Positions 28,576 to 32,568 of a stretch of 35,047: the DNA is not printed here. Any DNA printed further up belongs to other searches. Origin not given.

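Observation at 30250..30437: MITE-like element with 37-bp terminal inverted repeats sits inside the RM ORF without breaking the frame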

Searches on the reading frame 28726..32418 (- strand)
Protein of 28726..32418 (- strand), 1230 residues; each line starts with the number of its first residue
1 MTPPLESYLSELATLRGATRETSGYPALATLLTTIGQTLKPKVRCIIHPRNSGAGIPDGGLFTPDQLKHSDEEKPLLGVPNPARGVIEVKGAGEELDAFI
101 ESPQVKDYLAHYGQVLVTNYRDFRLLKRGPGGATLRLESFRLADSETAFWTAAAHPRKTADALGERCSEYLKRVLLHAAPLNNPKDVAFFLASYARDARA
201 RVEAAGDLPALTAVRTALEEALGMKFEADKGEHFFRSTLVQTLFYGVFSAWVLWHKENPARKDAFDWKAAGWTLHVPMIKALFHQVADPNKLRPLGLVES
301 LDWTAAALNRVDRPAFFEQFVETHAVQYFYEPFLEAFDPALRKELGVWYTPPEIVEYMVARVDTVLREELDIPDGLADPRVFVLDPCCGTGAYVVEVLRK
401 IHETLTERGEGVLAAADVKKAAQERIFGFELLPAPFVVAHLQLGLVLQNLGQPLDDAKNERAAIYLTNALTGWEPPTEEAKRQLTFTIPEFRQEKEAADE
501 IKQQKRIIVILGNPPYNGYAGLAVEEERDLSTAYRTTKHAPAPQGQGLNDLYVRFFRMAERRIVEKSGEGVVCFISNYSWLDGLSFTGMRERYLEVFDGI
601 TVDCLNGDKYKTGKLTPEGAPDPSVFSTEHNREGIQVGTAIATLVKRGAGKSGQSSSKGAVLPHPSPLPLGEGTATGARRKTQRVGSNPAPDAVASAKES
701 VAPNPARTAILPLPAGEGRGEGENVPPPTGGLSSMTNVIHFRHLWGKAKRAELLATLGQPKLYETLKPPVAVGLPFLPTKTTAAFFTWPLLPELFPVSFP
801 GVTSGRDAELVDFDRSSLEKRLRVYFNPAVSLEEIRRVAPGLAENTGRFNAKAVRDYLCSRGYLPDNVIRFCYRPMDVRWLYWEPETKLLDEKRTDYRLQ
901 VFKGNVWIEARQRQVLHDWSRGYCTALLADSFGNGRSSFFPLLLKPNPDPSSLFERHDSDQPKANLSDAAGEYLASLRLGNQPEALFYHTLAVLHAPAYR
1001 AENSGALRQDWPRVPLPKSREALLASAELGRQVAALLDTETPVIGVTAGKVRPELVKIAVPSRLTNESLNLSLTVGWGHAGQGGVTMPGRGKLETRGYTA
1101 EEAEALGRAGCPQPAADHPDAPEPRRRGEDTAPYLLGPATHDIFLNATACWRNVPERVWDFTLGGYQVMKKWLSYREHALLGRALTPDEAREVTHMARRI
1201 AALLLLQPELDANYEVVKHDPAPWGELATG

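Call 10: search_protein_families(library=pfam, proteins=[window:28726-32418:-], max_evalue=0.01)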
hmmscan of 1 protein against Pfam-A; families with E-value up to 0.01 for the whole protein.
window:28726-32418:- (1230 aa): 4 families
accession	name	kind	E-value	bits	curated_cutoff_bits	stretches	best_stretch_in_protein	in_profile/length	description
PF18135.7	Type_ISP_C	-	1.1e-36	127.1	25.9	1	793-1184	1-320/342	Type ISP C-terminal specificity domain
PF02384.22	N6_Mtase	-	1.1e-09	38.5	20.4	1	326-518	6-137/311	N-6 DNA Methylase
PF07669.17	Eco57I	-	4.9e-06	27.2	25.3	1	474-592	47-152/171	Eco57I restriction-modification methylase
PF20473.4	MmeI_Mtase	-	1.8e-05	24.5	27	1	381-577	21-199/259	MmeI, DNA-methyltransferase domain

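Call 11: find_homologous_proteins(query=window:28726-32418:-, max_evalue=1e-20)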
Query window:28726-32418:- (1230 aa): 8000 proteins with E <= 1e-20 among 8000 candidates; the best 120 are listed.
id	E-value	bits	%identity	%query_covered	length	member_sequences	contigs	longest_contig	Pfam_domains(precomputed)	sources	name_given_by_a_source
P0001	0.0e+0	2848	100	100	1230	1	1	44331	PF18135.8,PF02384.23,PF07669.18,PF20473.5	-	-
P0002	0.0e+0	1992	79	53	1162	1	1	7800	PF18135.8,PF02384.23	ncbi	-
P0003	0.0e+0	1936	67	99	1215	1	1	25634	PF18135.8,PF02384.23,PF07669.18,PF20473.5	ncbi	-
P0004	0.0e+0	1934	80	53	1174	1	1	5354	PF18135.8,PF02384.23,PF07669.18,PF20473.5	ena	-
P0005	0.0e+0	1932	72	99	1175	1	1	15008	PF18135.8,PF02384.23,PF07669.18,PF20473.5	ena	-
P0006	0.0e+0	1931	72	99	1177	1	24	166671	PF18135.8,PF02384.23,PF07669.18,PF20473.5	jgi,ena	jgi:hypothetical protein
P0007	0.0e+0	1930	72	99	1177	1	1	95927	PF18135.8,PF02384.23,PF07669.18,PF20473.5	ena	-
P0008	0.0e+0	1929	71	99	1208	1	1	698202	PF18135.8,PF02384.23,PF07669.18,PF20473.5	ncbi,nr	ncbi:MAG: N-6 DNA methylase [Verrucomicrobiales bacterium]|nr:N-6 DNA methylase [Verrucomicrobiales 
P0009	0.0e+0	1927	72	99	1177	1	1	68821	PF18135.8,PF02384.23,PF07669.18,PF20473.5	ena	-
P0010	0.0e+0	1919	81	53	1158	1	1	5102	PF18135.8,PF02384.23,PF07669.18,PF20473.5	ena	-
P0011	0.0e+0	1904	66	100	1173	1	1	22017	PF18135.8,PF02384.23,PF20473.5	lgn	-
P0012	0.0e+0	1902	80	53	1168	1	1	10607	PF18135.8,PF02384.23,PF07669.18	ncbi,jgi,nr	ncbi:MAG: N-6 DNA methylase [Verrucomicrobia bacterium]|jgi:hypothetical protein|nr:N-6 DNA methylas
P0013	0.0e+0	1902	71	99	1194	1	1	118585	PF18135.8,PF02384.23,PF07669.18,PF20473.5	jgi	-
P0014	0.0e+0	1894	79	52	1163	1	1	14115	PF18135.8,PF02384.23,PF07669.18,PF20473.5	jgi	jgi:hypothetical protein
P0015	0.0e+0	1886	80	53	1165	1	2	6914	PF18135.8,PF02384.23,PF07669.18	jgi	jgi:hypothetical protein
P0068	0.0e+0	1723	75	53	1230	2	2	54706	PF18135.8,PF02384.23,PF07669.18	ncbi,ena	-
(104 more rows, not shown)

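Call 12: search_protein_families(library=padloc, proteins=[window:28726-32418:-], max_evalue=0.001)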
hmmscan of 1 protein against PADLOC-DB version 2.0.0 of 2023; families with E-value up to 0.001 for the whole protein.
window:28726-32418:- (1230 aa): 17 families
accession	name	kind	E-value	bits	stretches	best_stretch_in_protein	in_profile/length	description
PDLC03610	REase_MTase_IIG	-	3.1e-88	295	4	6-519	3-486/1096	Type IIG restriction enzyme-methyltransferase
PDLC03631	REase_MTase_IIG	-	1.6e-64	216.4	2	107-608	99-583/1086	Type IIG restriction enzyme-methyltransferase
PDLC03597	REase_MTase_IIG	-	1e-30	104.2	2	326-617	861-1140/1646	Type IIG restriction enzyme-methyltransferase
PDLC03621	REase_MTase_IIG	-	1.2e-24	84.4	1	326-650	284-588/1024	Type IIG restriction enzyme-methyltransferase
PDLC03051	REase_MTase_I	-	4.6e-23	78.4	1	329-614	848-1123/1591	Type I restriction enzyme-methyltransferase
PDLC03025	MTase_I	-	2.6e-13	47.5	1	306-455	124-249/569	Type I methyltransferase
PDLC04134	mad2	-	2.4e-11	41.1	1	333-605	258-425/492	mads_2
PDLC03348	MTase_II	-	6.3e-10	36.2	1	340-448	215-314/727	Type II methyltransferase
PDLC03630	REase_MTase_IIG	-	8.4e-10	35.1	1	340-449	365-472/1100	Type IIG restriction enzyme-methyltransferase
PDLC03338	MTase_II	-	1.4e-09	35.2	1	338-441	122-211/604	Type II methyltransferase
PDLC02529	PglX|PglXI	-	1.1e-08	31.3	1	380-580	228-424/1189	PglX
PDLC03021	MTase_I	-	4.6e-08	30.3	1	317-442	137-244/491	Type I methyltransferase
PDLC03335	MTase_II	-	3.2e-07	27.4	1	322-591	56-270/607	Type II methyltransferase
PDLC03603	REase_MTase_IIG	-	8.6e-06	22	1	343-430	294-378/1016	Type IIG restriction enzyme-methyltransferase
PDLC03318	MTase_II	-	1.8e-05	21.3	1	340-520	338-514/723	Type II methyltransferase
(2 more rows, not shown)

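Call 21: find_encoding_contigs(protein=P0001, flank=10000, max_places=3)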
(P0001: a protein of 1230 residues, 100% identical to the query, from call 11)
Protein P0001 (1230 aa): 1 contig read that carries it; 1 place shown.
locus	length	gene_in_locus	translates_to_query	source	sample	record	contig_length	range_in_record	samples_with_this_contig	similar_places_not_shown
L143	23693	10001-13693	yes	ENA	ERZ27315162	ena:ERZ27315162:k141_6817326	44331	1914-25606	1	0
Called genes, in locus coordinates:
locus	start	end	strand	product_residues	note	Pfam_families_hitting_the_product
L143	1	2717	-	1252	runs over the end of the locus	PF00873:ACR_tran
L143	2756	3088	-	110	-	-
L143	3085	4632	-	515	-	PF19335:HMBD, PF25917:BSH_RND (weak), PF25919:BSH_CusB, PF25973:BSH_CzcB, PF25954:Beta-barrel_RND_2, PF25967:RND-MFP_C (faint), PF25975:CzcB_C, PF25989:YknX_C (weak)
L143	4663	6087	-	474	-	PF02321:OEP (weak)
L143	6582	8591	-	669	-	PF01134:GIDA, PF07992:Pyr_redox_2 (faint), PF12831:FAD_oxidored, PF01134:GIDA, PF21680:GIDA_C_1st, PF13932:SAM_GIDA_C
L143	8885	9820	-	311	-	-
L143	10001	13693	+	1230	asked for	PF02384:N6_Mtase, PF20473:MmeI_Mtase (faint), PF07669:Eco57I (weak), PF18135:Type_ISP_C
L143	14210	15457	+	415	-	PF13360:PQQ_2, PF13570:Beta-prop_ACSF4 (faint), PF01011:PQQ (faint), PF13360:PQQ_2 (weak)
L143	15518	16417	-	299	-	PF04909:Amidohydro_2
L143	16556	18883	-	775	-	PF10162:G8, PF24606:CEMIP_beta-hel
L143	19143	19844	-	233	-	PF01346:FKBP_N, PF00254:FKBP_C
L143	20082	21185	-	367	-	PF08240:ADH_N, PF16912:Glu_dehyd_C, PF00107:ADH_zinc_N, PF13602:ADH_zinc_N_2 (weak)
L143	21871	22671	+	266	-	PF00669:Flagellin_N, PF00700:Flagellin_C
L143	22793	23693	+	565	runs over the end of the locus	PF02465:FliD_N, PF07195:FliD_C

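Call 32: find_encoding_contigs(protein=P0006, flank=10000, max_places=2)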
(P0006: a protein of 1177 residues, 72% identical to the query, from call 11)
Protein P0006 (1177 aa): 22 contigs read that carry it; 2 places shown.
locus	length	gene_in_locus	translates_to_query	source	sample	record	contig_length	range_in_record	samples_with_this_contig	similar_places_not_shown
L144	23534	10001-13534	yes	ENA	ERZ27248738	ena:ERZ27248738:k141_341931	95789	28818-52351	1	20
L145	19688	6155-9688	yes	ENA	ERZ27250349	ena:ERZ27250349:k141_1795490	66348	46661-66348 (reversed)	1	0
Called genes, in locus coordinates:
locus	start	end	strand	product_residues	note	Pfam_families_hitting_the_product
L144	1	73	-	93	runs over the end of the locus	PF00276:Ribosomal_L23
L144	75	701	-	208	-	PF00573:Ribosomal_L4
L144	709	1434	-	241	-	PF00297:Ribosomal_L3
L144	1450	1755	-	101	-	PF00338:Ribosomal_S10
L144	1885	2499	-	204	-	PF03938:OmpH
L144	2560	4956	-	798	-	PF25778:DUF7948, PF06739:SBBP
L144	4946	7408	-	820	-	PF07244:POTRA, PF08479:POTRA_2 (faint), PF07244:POTRA, PF01103:Omp85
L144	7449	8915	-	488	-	PF00772:DnaB, PF03796:DnaB_C, PF13481:AAA_25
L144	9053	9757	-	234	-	-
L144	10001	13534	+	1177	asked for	PF02384:N6_Mtase, PF20473:MmeI_Mtase (weak), PF07669:Eco57I (weak), PF18135:Type_ISP_C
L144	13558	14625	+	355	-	-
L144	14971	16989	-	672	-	PF05226:CHASE2, PF00069:Pkinase, PF07714:PK_Tyr_Ser-Thr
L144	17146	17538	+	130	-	-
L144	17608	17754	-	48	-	-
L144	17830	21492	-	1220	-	PF04773:FecR, PF00515:TPR_1 (faint), PF13371:TPR_9 (faint), PF13414:TPR_11 (faint)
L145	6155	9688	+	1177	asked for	PF02384:N6_Mtase, PF20473:MmeI_Mtase (weak), PF07669:Eco57I (weak), PF18135:Type_ISP_C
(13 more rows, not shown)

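Call 33: find_encoding_contigs(protein=P0008, flank=10000, max_places=1)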
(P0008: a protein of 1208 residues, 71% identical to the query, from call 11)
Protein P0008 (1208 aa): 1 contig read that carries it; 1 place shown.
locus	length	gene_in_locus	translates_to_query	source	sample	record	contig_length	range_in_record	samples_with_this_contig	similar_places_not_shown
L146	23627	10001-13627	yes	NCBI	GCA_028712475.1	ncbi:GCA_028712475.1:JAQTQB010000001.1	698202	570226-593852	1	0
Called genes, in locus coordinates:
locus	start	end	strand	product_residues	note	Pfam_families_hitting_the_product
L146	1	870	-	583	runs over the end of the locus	PF05157:MshEN, PF00437:T2SSE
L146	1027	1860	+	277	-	PF13740:ACT_6, PF00551:Formyl_trans_N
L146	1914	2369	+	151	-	PF07883:Cupin_2, PF02311:AraC_binding (weak)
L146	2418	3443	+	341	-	PF14559:TPR_19 (faint), PF13428:TPR_14 (faint), PF13431:TPR_17 (faint), PF13181:TPR_8 (faint), PF13414:TPR_11 (faint)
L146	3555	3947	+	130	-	PF01502:PRA-CH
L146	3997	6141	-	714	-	-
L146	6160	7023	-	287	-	PF14522:Cytochrome_C7 (faint), PF09699:Paired_CXXCH_1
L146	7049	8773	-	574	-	PF22113:Mtrc-MtrF_II-IV_dom (faint), PF02335:Cytochrom_C552 (faint), PF09699:Paired_CXXCH_1 (faint), PF13435:Cytochrome_C554, PF14522:Cytochrome_C7 (faint), PF14537:Cytochrom_c3_2 (faint)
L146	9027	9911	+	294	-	PF23357:DUF7088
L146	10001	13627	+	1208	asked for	PF02384:N6_Mtase, PF20473:MmeI_Mtase (weak), PF07669:Eco57I (weak), PF18135:Type_ISP_C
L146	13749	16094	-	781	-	PF14522:Cytochrome_C7 (faint), PF09699:Paired_CXXCH_1 (faint), PF14537:Cytochrom_c3_2 (faint), PF22113:Mtrc-MtrF_II-IV_dom (weak)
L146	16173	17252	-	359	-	PF05201:GlutR_N, PF01488:Shikimate_DH, PF03807:F420_oxidored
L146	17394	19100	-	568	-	PF14522:Cytochrome_C7 (faint), PF14537:Cytochrom_c3_2 (faint), PF09699:Paired_CXXCH_1 (faint), PF01292:Ni_hydr_CYTB, PF14358:DUF4405 (weak)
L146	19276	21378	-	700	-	PF09699:Paired_CXXCH_1 (faint), PF14522:Cytochrome_C7 (faint), PF14537:Cytochrom_c3_2 (weak)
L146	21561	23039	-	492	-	PF03264:Cytochrom_NNT (weak), PF14522:Cytochrome_C7 (faint), PF14537:Cytochrom_c3_2 (faint)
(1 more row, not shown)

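Call 34: find_encoding_contigs(protein=P0002, flank=10000, max_places=1)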
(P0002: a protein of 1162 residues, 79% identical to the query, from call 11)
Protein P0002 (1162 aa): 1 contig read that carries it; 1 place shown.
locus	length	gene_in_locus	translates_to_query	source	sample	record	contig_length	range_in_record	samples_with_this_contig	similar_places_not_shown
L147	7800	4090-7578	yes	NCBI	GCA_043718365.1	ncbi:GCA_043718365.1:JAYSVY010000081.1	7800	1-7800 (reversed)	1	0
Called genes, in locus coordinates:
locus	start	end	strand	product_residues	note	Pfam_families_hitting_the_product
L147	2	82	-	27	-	?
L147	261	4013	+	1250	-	PF17757:UvrB_inter, PF02559:CarD_TRCF_RID, PF00270:DEAD, PF04851:ResIII (weak), PF00271:Helicase_C, PF03461:TRCF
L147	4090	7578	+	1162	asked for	PF02384:N6_Mtase, PF18135:Type_ISP_C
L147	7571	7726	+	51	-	-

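Call 64: search_solved_structures(query=window:28726-32418:-, max_evalue=0.001, show_alignments=1)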
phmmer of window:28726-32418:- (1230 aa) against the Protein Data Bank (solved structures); distinct sequences matched with E-value up to 0.001: 3.
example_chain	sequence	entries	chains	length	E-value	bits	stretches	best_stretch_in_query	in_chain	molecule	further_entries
7lo5_A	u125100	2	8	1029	7.2e-28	100.2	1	326-656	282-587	Site-specific DNA-methyltransferase (adenine-specific)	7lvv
5ffj_A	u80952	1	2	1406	5.4e-22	80.8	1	328-616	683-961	Endonuclease and methylase LlaGI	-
4xqk_A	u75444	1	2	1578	6.3e-19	70.6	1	328-608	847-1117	LlaBIII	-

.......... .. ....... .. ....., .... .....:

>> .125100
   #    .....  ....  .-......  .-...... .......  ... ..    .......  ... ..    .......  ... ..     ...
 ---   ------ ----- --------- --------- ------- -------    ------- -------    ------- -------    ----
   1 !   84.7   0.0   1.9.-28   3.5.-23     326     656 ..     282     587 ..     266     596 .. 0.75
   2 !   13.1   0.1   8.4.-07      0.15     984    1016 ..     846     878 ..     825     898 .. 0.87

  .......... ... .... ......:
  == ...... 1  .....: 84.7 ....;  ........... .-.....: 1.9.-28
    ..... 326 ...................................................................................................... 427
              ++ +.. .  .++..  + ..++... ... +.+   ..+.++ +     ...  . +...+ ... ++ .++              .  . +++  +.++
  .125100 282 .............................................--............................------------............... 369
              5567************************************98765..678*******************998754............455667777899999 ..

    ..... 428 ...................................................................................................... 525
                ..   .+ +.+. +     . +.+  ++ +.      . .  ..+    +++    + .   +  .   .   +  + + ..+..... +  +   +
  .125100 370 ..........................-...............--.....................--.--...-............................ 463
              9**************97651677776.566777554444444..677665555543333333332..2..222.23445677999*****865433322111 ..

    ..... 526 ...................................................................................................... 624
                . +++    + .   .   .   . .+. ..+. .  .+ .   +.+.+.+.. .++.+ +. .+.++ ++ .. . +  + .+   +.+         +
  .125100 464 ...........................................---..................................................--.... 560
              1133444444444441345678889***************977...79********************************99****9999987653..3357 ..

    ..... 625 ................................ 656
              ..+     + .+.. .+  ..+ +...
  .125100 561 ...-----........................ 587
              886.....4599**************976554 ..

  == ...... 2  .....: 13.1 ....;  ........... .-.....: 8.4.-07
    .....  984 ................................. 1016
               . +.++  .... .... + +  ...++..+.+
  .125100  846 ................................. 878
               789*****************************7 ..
